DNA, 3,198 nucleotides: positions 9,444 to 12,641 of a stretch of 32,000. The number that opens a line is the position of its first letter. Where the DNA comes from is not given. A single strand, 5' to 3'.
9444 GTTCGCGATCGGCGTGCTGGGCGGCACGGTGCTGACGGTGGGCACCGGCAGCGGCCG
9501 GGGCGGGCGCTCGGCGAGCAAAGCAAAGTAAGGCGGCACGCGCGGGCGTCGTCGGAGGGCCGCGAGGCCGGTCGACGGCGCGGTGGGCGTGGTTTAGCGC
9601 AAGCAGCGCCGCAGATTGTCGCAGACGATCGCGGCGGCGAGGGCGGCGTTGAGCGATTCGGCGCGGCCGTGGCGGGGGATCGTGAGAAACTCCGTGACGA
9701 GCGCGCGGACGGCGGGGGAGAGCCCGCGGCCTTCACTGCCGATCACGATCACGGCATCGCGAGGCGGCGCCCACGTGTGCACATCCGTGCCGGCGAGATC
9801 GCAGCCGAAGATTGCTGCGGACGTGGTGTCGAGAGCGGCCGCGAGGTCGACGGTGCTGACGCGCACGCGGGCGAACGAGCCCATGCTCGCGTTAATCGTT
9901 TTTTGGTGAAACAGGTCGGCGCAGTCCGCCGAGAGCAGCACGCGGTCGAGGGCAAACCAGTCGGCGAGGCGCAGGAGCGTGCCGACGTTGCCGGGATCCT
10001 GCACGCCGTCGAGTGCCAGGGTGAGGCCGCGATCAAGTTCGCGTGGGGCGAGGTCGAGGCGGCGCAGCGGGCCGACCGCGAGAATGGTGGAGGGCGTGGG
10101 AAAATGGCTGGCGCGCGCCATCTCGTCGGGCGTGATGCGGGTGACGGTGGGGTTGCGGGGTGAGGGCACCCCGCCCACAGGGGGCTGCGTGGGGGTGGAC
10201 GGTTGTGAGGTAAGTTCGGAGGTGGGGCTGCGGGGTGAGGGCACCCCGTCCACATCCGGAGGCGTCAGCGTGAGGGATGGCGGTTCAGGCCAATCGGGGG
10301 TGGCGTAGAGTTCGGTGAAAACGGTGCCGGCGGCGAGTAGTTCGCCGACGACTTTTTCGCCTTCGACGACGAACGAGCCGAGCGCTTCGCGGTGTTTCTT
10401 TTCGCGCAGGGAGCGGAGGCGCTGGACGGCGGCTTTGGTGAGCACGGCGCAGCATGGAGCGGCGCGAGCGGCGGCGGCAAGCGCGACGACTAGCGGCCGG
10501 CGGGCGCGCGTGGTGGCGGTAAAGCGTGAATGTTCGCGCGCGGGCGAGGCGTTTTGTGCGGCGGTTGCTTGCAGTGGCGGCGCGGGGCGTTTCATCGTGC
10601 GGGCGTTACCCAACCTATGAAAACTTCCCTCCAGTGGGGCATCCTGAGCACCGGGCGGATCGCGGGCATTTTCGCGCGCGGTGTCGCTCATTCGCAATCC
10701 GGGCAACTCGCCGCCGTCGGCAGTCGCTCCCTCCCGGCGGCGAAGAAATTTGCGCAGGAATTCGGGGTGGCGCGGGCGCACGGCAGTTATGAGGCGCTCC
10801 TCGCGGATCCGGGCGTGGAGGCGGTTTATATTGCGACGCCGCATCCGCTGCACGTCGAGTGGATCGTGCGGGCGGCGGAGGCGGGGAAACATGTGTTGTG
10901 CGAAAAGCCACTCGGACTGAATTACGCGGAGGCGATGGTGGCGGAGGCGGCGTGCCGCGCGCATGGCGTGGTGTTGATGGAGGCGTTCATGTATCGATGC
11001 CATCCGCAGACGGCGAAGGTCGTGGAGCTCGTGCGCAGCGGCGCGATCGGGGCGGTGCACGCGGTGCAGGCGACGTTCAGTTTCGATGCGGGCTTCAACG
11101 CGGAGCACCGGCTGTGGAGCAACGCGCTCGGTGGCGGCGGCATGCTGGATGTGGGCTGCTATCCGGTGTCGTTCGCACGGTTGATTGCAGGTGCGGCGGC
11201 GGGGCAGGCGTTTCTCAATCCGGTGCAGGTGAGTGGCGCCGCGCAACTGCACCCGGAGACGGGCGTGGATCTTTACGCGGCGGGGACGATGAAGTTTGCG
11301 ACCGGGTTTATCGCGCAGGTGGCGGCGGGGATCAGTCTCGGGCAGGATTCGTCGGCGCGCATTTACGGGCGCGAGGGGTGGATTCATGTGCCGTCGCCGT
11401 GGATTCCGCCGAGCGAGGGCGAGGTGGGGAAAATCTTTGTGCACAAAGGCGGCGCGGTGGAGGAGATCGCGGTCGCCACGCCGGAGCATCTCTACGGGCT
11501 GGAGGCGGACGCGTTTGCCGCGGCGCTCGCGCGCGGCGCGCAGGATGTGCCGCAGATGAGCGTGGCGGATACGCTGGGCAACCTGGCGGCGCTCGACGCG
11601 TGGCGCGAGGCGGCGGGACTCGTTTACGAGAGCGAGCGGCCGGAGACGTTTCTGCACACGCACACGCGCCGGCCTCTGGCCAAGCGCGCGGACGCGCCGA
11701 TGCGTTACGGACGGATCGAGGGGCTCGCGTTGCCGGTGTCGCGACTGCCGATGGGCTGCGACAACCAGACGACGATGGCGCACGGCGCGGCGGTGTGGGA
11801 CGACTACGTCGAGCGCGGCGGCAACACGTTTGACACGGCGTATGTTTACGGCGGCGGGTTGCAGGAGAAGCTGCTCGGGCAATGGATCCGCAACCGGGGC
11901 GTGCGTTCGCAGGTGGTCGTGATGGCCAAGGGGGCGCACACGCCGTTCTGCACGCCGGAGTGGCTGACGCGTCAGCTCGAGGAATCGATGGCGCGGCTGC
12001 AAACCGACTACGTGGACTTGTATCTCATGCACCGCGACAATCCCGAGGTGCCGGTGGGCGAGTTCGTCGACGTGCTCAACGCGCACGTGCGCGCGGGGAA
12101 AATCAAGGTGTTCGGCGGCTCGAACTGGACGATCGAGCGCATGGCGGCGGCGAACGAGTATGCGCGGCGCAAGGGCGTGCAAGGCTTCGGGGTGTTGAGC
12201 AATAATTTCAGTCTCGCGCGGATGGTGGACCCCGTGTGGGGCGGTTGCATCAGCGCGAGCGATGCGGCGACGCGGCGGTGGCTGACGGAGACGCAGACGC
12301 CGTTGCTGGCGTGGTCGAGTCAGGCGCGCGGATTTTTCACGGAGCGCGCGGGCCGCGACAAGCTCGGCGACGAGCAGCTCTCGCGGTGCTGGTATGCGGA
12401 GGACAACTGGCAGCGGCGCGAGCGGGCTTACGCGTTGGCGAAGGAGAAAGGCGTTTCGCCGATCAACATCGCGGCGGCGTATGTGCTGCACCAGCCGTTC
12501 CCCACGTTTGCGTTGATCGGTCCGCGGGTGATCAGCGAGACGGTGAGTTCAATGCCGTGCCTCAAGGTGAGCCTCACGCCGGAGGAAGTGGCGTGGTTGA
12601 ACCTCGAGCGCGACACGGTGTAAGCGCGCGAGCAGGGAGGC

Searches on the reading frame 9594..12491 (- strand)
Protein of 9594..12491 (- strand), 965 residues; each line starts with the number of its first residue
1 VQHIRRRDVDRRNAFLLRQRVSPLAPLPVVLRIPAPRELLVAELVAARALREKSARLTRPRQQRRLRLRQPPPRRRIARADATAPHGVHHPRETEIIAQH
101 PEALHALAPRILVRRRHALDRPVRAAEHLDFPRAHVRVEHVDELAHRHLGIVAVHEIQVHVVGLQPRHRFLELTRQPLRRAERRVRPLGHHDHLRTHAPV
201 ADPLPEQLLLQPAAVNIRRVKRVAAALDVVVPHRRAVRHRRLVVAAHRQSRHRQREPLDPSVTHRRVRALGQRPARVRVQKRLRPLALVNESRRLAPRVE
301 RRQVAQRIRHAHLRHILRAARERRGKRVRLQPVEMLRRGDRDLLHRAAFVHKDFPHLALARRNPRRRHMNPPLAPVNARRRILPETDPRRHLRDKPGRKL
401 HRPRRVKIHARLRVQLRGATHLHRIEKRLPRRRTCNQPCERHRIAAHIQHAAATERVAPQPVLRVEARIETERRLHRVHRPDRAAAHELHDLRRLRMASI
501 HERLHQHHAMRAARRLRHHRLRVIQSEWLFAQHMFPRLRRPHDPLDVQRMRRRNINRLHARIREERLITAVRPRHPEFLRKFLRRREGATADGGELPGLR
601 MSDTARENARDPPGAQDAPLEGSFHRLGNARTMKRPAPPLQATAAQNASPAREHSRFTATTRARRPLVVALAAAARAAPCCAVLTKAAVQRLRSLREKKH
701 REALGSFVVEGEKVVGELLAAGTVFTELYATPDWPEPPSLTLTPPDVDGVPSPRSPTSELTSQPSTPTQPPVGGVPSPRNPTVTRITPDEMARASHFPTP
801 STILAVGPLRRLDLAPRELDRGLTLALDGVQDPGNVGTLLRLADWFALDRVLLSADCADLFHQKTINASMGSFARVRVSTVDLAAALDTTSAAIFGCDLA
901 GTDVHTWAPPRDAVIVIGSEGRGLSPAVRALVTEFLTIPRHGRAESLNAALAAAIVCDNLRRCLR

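Call 17: search_protein_families(library=pfam, proteins=[window:9594-12491:-], max_evalue=0.001)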
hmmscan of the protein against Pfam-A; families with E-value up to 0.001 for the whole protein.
window:9594-12491:- (965 aa): 2 families
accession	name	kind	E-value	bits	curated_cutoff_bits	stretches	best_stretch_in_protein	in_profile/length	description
PF00588.24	SpoU_methylase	-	8.5e-30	104.2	29.7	1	823-957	2-141/142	SpoU rRNA Methylase family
PF22435.1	MRM3-like_sub_bind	-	4.3e-10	40.3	27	1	688-735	3-50/84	MRM3-like substrate binding domain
